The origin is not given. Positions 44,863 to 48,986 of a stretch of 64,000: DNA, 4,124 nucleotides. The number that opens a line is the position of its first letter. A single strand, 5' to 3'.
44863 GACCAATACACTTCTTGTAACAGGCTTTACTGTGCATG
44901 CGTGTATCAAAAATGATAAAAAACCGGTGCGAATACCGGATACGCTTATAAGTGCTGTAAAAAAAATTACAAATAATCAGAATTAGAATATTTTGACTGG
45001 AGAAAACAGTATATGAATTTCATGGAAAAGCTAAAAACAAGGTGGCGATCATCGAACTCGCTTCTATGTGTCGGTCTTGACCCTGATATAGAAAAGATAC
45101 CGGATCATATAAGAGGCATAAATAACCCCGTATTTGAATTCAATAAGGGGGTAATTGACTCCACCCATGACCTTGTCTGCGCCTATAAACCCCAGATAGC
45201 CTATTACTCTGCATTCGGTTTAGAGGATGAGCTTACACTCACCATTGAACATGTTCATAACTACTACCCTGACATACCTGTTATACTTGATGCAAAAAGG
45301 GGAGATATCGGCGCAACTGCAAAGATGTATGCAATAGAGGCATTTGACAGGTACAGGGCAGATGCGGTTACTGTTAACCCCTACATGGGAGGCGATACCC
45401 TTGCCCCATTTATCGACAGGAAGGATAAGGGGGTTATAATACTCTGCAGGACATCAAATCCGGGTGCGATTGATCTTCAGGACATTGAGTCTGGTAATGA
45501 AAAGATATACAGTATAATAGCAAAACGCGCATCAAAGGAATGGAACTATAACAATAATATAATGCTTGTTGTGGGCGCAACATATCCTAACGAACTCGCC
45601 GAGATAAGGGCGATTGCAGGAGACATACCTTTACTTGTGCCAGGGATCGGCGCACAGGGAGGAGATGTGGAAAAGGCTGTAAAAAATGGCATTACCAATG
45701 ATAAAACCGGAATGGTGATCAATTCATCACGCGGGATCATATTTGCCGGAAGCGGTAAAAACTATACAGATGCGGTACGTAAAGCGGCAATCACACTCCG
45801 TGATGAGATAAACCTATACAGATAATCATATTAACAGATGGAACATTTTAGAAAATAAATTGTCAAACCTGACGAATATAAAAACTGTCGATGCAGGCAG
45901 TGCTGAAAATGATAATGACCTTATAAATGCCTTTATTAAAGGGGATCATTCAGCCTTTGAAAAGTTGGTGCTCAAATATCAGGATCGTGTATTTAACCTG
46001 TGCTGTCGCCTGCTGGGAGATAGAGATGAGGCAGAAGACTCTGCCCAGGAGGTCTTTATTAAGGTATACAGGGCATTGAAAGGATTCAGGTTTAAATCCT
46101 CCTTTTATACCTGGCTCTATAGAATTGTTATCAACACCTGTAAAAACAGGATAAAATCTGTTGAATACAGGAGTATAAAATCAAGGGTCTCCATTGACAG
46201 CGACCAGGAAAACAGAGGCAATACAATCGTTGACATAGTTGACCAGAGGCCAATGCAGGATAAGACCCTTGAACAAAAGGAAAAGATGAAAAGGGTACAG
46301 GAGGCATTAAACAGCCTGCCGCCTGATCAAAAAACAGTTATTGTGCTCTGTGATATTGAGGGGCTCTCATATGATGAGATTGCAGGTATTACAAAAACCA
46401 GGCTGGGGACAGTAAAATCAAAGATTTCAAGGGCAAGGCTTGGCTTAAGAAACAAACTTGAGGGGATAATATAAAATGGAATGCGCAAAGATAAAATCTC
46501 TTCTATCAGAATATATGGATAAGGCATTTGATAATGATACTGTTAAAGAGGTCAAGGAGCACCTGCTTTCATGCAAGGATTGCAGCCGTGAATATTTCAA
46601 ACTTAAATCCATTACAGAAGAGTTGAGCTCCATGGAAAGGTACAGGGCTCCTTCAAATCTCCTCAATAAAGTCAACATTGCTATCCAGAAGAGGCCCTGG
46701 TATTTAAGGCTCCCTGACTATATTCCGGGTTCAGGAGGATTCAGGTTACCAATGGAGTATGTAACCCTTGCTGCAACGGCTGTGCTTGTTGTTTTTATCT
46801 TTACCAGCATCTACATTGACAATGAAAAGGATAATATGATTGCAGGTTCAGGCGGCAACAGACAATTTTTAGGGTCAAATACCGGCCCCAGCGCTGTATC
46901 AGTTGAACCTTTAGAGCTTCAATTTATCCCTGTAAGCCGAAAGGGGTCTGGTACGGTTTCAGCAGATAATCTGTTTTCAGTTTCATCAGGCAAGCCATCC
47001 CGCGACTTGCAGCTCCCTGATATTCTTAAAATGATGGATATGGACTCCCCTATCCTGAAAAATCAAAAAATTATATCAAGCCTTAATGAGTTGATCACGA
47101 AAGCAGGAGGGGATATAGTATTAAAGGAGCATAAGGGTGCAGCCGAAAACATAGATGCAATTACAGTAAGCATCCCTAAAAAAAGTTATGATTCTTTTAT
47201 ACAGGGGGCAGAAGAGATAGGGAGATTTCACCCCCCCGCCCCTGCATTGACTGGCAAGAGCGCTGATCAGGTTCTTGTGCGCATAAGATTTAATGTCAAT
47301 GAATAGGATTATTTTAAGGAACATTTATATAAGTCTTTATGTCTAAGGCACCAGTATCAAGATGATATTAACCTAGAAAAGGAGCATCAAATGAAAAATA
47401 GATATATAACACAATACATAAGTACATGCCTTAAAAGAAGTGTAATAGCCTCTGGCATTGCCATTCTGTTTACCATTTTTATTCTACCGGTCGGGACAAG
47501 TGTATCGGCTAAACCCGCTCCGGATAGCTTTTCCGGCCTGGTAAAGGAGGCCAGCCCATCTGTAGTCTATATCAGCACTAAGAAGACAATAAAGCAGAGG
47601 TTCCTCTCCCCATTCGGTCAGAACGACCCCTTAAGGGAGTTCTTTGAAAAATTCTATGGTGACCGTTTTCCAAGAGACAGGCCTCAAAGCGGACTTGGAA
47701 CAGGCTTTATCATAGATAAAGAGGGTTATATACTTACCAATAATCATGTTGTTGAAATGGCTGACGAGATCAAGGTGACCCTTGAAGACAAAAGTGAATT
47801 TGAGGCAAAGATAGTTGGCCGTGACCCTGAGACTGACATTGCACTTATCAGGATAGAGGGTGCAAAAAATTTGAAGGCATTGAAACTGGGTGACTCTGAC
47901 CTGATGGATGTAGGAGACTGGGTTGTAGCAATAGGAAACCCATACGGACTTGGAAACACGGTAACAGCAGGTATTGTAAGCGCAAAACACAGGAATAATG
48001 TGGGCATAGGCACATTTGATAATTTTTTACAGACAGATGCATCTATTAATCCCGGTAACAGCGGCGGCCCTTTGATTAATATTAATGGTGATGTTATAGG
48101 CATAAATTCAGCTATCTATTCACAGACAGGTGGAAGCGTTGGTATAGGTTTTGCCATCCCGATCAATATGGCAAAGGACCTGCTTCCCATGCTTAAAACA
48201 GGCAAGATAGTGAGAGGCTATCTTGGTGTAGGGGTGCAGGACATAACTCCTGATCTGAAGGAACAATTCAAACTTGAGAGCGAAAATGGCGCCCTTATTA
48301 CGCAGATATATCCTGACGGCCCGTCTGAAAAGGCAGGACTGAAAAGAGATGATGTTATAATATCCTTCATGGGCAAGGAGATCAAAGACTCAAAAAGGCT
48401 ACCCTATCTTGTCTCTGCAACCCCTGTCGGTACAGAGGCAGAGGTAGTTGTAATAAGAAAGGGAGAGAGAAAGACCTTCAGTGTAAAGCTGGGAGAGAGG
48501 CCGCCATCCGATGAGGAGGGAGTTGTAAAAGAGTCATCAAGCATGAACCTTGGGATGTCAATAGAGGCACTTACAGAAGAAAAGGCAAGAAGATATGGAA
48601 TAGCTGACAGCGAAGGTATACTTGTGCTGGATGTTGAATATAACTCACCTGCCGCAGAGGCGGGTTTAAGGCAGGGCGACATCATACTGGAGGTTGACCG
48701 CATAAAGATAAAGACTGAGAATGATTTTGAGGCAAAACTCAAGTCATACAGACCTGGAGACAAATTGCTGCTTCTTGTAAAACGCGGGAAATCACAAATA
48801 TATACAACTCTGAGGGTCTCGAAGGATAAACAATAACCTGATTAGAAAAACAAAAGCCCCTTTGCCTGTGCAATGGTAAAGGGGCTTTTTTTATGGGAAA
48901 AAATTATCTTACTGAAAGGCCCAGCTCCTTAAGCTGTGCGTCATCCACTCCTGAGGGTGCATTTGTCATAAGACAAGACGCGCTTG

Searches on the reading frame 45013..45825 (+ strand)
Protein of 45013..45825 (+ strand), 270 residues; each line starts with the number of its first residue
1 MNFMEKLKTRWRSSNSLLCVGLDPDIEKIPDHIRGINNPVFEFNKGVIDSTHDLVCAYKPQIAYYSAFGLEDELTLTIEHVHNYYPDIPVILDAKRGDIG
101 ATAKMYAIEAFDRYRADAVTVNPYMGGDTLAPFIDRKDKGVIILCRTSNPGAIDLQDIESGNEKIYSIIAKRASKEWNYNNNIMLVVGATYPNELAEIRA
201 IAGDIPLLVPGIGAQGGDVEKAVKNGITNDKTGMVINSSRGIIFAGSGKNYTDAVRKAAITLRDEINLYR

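Call 27: search_protein_families(library=pfam, proteins=[window:45013-45825:+], max_evalue=0.00001)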
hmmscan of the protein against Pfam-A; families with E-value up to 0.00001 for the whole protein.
window:45013-45825:+ (270 aa): 1 family
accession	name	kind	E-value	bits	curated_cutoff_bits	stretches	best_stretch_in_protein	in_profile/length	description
PF00215.30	OMPdecase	-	4.4e-31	108.9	27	1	17-247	2-213/221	Orotidine 5'-phosphate decarboxylase / HUMPS family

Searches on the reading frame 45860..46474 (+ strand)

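Call 27: search_protein_families(library=pfam, proteins=[window:45860-46474:+], max_evalue=0.00001)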
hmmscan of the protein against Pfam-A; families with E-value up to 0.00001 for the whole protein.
window:45860-46474:+ (204 aa): 4 families
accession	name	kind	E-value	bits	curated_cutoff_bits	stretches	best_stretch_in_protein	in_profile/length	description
PF04542.20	Sigma70_r2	-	5e-18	65.1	24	1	36-100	1-67/71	Sigma-70 region 2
PF08281.18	Sigma70_r4_2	-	2.2e-17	62.9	25.7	1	145-193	3-51/54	Sigma-70, region 4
PF04545.22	Sigma70_r4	-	2.5e-09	37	24.1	1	149-197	1-49/50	Sigma-70, region 4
PF07638.17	Sigma70_ECF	-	1.7e-06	28.5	21.1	1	20-200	6-183/185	ECF sigma factor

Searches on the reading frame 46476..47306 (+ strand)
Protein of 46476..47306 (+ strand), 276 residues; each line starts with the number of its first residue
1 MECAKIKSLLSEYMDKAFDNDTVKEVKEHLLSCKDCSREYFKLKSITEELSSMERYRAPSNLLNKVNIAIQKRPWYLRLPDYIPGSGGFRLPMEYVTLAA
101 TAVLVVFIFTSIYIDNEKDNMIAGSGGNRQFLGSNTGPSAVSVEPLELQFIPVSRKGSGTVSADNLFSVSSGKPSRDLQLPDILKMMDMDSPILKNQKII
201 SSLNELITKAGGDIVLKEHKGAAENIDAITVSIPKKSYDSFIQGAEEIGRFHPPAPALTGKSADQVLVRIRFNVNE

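Call 27: search_protein_families(library=pfam, proteins=[window:46476-47306:+], max_evalue=0.00001)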
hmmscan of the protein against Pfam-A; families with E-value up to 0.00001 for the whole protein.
window:46476-47306:+ (276 aa): 1 family
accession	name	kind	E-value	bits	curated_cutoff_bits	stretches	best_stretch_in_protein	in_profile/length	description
PF13490.11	zf-HC2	-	1.4e-06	28.7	22.2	1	3-36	1-34/35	Putative zinc-finger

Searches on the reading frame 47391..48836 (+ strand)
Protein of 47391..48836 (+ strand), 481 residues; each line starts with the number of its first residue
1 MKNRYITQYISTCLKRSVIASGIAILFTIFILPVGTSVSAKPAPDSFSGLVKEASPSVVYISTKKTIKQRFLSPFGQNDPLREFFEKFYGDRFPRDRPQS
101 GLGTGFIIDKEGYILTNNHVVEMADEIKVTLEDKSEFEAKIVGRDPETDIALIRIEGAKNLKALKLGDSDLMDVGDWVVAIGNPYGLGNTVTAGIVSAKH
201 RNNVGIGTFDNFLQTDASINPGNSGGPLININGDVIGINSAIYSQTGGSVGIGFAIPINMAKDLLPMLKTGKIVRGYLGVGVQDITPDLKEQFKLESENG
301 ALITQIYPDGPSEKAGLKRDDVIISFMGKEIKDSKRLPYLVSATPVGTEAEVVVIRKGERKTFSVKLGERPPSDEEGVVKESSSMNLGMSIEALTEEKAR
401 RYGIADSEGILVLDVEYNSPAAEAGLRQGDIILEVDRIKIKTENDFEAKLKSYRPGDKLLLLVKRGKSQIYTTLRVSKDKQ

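Call 27: search_protein_families(library=pfam, proteins=[window:47391-48836:+], max_evalue=0.00001)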
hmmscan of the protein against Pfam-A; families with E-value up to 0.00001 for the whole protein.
window:47391-48836:+ (481 aa): 6 families
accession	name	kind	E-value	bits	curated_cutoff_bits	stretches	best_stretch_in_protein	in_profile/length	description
PF13365.12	Trypsin_2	-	2.8e-37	129.1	27.6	1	103-238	1-144/144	Trypsin-like peptidase domain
PF13180.12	PDZ_2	-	9.2e-32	109.6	27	2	276-367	1-80/80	PDZ domain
PF00089.32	Trypsin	-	4.7e-25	89.1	20.6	1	103-264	27-219/220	Trypsin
PF17820.7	PDZ_6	-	6.7e-20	71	27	2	412-465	2-54/54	PDZ domain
PF00595.29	PDZ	-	1.1e-12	48.5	23.2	1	384-463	9-80/81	PDZ domain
PF04495.20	GRASP55_65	-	3e-06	28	27.7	0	386-463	27-98/138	GRASP55/65 PDZ-like domain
